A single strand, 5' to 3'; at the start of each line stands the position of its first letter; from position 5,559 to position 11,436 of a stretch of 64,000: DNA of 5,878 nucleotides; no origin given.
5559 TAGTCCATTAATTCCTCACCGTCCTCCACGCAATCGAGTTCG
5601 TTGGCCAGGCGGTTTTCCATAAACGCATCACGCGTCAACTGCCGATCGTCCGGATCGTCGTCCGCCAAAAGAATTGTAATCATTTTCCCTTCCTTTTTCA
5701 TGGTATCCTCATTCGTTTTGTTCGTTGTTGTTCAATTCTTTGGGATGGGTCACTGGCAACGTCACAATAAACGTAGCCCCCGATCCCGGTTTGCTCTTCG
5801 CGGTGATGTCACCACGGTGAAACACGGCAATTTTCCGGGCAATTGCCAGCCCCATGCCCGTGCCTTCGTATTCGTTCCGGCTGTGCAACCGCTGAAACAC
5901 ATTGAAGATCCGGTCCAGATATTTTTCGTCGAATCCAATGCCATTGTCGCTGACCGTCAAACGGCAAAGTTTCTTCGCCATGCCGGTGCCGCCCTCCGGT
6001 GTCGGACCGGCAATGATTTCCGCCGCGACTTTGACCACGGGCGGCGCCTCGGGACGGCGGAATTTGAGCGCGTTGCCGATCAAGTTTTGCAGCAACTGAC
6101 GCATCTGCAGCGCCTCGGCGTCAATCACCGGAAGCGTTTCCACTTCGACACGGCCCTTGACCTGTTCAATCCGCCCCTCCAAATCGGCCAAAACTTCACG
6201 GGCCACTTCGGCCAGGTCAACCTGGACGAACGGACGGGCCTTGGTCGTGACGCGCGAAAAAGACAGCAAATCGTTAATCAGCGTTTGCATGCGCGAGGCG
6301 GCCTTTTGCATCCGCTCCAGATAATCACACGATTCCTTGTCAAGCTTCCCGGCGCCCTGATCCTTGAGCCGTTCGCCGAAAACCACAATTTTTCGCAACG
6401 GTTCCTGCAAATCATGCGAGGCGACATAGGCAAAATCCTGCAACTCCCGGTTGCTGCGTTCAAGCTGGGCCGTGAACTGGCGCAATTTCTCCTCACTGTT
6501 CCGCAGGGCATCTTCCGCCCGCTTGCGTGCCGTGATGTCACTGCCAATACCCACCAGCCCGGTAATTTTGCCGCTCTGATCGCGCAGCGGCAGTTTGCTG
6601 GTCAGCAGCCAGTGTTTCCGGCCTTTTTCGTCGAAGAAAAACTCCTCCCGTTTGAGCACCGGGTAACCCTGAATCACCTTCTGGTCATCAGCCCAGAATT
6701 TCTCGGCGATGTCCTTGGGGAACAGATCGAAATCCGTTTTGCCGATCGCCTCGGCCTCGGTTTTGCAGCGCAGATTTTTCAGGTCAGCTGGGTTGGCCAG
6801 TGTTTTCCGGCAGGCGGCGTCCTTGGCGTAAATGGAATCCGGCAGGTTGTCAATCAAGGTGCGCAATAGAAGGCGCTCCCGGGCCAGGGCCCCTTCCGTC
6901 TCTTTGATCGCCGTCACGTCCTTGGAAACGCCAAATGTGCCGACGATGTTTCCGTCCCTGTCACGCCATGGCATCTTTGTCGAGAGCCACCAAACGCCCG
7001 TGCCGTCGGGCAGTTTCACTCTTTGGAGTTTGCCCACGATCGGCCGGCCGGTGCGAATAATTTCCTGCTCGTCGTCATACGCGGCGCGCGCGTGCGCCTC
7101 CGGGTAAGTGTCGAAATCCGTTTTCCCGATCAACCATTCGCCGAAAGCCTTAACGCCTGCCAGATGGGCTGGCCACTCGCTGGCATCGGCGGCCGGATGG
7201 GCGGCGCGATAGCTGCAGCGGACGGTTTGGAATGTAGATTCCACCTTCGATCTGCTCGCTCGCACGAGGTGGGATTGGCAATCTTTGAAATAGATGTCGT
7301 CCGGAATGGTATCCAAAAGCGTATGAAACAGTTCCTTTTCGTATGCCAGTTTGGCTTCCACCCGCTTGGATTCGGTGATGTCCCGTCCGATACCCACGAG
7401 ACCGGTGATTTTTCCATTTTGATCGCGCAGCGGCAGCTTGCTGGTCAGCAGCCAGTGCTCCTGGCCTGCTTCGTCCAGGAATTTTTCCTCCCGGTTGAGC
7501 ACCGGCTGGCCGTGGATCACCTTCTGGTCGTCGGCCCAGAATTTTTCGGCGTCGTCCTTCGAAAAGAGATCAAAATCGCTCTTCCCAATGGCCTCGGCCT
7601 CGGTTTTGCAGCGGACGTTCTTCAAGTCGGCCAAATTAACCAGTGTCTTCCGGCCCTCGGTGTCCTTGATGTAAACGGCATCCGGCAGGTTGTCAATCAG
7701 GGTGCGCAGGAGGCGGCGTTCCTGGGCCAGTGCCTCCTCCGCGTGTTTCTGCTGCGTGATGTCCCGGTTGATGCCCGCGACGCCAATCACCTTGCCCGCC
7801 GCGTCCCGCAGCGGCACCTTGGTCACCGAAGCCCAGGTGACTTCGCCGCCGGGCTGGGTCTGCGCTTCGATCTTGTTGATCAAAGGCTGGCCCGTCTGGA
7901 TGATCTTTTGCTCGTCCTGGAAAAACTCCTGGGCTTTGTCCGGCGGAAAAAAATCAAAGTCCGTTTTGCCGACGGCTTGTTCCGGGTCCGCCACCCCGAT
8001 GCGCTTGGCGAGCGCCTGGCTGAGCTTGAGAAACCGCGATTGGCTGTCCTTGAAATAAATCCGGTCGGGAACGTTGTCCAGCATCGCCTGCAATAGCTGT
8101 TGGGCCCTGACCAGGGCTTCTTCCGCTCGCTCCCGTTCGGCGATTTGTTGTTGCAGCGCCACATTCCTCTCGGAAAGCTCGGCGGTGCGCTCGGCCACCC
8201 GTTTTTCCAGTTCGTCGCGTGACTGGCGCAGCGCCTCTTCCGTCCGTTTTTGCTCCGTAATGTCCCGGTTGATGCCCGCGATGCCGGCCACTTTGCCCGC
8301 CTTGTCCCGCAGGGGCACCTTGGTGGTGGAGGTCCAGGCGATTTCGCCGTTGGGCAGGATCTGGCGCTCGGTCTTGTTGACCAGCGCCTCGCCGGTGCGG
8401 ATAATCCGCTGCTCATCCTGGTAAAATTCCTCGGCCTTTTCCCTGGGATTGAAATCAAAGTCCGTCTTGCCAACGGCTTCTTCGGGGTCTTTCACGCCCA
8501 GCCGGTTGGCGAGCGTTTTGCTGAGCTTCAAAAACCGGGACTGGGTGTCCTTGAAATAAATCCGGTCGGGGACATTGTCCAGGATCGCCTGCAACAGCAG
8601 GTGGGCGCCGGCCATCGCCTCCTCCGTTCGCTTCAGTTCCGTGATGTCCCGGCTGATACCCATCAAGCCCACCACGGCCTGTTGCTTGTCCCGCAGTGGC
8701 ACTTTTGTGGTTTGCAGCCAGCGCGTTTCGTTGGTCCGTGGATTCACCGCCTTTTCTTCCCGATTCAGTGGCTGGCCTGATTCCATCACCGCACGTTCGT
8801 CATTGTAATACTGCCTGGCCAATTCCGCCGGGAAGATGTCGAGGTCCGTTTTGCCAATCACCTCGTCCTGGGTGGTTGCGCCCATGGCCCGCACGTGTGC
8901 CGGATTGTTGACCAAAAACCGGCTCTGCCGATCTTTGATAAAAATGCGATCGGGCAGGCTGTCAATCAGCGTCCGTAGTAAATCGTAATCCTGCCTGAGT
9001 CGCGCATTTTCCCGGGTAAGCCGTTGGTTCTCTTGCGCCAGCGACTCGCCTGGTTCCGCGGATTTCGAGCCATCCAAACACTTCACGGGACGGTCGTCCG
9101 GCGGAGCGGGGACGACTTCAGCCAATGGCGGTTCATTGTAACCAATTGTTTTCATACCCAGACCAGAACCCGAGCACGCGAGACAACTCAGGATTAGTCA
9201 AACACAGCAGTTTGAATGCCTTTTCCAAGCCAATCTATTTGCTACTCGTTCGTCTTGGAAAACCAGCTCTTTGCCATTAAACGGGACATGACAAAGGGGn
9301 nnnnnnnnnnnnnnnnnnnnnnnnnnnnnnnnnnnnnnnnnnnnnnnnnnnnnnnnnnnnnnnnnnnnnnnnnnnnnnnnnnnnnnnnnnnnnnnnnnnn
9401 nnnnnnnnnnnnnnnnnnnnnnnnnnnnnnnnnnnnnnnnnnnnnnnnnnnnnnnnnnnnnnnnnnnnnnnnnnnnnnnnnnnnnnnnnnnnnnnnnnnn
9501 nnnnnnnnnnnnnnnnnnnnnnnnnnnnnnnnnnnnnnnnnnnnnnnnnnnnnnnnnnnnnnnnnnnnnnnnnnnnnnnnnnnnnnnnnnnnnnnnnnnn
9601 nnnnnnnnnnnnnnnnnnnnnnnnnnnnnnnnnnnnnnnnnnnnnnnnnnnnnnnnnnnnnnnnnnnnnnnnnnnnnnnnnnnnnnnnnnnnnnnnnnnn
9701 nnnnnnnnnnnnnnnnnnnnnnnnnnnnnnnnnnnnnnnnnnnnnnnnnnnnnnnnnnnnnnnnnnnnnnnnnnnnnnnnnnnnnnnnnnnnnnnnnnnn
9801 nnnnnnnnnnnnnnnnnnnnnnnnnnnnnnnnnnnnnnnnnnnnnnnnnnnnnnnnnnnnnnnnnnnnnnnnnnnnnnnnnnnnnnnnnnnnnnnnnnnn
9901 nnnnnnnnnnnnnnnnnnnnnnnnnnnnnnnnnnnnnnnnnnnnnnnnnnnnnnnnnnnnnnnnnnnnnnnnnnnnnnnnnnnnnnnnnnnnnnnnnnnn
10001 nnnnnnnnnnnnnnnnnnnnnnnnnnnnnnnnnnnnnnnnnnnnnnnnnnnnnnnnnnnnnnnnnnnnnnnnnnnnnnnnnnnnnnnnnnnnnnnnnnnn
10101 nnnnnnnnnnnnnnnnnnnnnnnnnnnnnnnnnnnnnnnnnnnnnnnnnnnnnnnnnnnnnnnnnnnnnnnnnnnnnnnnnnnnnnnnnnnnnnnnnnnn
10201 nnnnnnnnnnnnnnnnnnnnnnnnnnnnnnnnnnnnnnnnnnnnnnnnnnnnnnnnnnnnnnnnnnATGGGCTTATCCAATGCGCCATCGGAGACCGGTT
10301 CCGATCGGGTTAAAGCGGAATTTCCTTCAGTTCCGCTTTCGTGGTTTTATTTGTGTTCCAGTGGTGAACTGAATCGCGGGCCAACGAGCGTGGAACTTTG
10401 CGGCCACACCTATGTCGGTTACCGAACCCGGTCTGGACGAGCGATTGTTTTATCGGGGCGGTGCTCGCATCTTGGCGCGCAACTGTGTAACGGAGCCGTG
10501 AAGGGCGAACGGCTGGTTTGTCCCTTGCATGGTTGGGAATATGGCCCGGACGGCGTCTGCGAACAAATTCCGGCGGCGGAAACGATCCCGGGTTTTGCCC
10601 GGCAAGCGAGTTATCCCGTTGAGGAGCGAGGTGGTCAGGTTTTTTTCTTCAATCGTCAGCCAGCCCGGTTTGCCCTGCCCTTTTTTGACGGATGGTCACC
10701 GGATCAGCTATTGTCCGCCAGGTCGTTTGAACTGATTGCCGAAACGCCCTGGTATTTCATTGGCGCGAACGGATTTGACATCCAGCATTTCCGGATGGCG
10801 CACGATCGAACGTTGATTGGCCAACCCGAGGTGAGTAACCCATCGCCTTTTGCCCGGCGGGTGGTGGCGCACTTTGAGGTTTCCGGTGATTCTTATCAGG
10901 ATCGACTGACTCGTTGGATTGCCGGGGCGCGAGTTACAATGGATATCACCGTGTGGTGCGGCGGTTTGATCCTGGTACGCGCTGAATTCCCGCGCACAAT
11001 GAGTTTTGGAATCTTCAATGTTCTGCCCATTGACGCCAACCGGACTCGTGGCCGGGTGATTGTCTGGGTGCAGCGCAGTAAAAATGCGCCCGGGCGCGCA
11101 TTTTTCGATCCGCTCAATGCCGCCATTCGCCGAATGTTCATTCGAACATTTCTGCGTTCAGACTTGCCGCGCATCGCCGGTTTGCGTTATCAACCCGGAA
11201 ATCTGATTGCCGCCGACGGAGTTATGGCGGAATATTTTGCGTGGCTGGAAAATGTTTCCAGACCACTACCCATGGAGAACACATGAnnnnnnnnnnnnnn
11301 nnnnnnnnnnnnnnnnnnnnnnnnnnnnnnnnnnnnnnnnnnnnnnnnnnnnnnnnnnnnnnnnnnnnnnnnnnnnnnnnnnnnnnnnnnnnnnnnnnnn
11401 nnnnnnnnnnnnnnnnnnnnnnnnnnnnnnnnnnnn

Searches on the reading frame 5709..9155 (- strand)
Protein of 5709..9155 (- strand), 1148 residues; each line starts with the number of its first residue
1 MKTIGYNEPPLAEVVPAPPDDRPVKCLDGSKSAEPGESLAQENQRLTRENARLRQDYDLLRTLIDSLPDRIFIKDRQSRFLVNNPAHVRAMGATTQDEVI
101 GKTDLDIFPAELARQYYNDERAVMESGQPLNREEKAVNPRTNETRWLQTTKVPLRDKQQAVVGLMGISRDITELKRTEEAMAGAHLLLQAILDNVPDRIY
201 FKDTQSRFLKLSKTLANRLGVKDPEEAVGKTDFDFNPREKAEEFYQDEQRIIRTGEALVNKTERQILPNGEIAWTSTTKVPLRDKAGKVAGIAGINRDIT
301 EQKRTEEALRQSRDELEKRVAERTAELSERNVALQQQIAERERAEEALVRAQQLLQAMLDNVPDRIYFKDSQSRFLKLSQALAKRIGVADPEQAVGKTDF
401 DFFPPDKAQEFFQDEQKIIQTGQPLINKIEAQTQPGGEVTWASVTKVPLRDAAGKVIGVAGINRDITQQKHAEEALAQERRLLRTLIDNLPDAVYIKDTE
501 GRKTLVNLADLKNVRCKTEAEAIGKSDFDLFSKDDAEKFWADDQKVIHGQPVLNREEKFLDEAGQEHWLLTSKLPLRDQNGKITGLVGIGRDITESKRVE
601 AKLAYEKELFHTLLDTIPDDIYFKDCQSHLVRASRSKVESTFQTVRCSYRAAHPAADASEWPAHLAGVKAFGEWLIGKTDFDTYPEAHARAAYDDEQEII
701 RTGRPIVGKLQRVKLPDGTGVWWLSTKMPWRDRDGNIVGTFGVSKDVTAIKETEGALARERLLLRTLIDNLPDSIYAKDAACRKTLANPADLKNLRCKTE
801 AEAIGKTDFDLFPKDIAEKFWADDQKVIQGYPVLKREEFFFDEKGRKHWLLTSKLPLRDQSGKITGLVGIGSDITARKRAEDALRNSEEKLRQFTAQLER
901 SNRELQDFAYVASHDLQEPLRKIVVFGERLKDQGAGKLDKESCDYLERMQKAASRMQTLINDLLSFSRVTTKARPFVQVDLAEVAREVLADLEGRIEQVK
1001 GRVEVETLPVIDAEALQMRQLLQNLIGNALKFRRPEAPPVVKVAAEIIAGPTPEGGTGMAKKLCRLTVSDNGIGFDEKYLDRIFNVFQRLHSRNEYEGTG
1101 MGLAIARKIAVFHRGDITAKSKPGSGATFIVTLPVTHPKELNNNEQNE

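Call 6: search_protein_families(library=pfam, proteins=[window:5709-9155:-])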
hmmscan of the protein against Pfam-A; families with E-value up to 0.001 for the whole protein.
window:5709-9155:- (1148 aa): 15 families
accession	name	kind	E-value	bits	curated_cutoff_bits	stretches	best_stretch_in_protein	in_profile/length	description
PF08448.16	PAS_4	-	2e-116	382.5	23.1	6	359-470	1-109/110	PAS fold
PF00989.32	PAS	-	6.3e-51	171.6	22.6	5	60-171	3-113/113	PAS fold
PF13426.13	PAS_9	-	2.2e-44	150.4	27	5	491-595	1-103/103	PAS domain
PF08447.18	PAS_3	-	1.5e-25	89.7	25.6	0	224-296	16-89/89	PAS fold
PF02518.31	HATPase_c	-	1.1e-22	81.1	26.4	1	1016-1136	4-110/111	Histidine kinase-, DNA gyrase B-, and HSP90-like ATPase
PF13596.12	PAS_10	-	4.5e-18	66.3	22.1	0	188-300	1-106/106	PAS domain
PF00512.31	HisKA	-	4.6e-13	49.4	26.9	1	905-970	2-64/66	His Kinase A (phospho-acceptor) domain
PF08348.17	PAS_6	-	2.8e-12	47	27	0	138-178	73-113/115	YheO-like PAS domain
PF13188.13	PAS_8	-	6.6e-12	45.3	21.8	0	187-240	2-55/65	PAS domain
PF17203.10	sCache_3_2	-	8.4e-10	39.3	28.4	0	548-595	82-130/140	Single cache domain 3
PF17202.10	sCache_3_3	-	2e-08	35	28.8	0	550-597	53-101/107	Single cache domain 3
PF17201.10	Cache_3-Cache_2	-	5.1e-05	23.1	27.7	0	834-885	144-196/299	Cache 3/Cache 2 fusion domain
PF14827.12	dCache_3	-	0.00022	21.4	25.7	0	444-468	213-237/239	Double sensory domain of two-component sensor kinase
PF15459.11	RRP14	-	0.00024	22.1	22.4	0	603-626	2-25/62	60S ribosome biogenesis protein Rrp14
PF02743.24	dCache_1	-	0.0007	19.6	45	0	394-463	87-149/240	Cache domain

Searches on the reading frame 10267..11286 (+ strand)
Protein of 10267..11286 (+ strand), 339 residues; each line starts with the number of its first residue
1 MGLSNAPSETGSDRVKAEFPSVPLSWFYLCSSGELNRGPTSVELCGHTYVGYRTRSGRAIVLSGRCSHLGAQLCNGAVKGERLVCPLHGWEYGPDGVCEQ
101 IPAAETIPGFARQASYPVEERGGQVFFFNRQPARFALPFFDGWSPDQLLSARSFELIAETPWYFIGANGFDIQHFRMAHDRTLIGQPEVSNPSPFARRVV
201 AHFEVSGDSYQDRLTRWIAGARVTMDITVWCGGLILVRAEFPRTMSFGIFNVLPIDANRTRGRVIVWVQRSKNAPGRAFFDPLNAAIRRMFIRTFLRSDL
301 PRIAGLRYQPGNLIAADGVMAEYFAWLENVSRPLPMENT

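Call 6: search_protein_families(library=pfam, proteins=[window:10267-11286:+])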
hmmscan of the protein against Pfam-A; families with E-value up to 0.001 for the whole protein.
window:10267-11286:+ (339 aa): 1 family
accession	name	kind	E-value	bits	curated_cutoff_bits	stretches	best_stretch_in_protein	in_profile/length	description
PF00355.32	Rieske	-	2.1e-20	72.8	20.3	1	25-110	1-87/88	Rieske [2Fe-2S] domain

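Call 11: find_encoding_contigs(protein=window:10267-11286:+, flank=3000, max_places=6)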
Protein window:10267-11286:+ (339 aa): 1 contig read that carries it; 1 place shown.
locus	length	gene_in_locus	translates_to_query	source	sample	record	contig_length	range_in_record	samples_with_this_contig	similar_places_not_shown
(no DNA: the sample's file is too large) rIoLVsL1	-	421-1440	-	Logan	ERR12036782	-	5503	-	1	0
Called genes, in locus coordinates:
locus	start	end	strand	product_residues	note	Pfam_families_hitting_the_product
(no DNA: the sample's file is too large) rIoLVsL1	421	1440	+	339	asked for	PF00355:Rieske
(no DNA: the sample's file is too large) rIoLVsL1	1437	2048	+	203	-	PF14534:DUF4440 (weak), PF12680:SnoaL_2 (weak)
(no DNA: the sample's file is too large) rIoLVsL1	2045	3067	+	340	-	-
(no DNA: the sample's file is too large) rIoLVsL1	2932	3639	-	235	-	PF14378:PAP2_3, PF01569:PAP2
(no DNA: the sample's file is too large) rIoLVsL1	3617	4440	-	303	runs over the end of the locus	PF00487:FA_desaturase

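Call 68: list_cluster_members(proteins=[window:10267-11286:+, window:26611-27894:-, window:19153-20793:+])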
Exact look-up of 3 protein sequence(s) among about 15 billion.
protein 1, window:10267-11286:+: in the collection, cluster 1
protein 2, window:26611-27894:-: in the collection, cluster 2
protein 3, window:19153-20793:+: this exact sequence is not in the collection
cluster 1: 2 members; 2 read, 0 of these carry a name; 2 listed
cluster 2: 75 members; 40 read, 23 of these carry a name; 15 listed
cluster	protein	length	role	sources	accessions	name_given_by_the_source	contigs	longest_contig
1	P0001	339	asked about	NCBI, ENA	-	-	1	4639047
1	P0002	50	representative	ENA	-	-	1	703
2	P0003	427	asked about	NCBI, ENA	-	-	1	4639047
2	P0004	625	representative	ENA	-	-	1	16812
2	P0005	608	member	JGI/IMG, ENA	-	cytochrome c oxidase subunit 1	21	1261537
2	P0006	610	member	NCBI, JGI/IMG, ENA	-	cytochrome c oxidase subunit 1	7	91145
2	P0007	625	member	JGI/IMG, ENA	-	cytochrome c oxidase subunit 1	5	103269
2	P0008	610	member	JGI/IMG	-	cytochrome c oxidase subunit 1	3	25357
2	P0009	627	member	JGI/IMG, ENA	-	cytochrome c oxidase subunit 1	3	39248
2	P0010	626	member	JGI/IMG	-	cytochrome c oxidase subunit I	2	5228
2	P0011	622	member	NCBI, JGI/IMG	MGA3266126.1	MAG: cbb3-type cytochrome c oxidase subunit I [Verrucomicrobiota bacterium] | cytochrome c oxidase subunit 1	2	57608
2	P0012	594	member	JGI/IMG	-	cytochrome c oxidase subunit 1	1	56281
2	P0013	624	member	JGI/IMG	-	cytochrome c oxidase subunit 1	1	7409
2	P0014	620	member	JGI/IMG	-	cytochrome c oxidase subunit 1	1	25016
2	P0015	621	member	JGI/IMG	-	cytochrome c oxidase subunit 1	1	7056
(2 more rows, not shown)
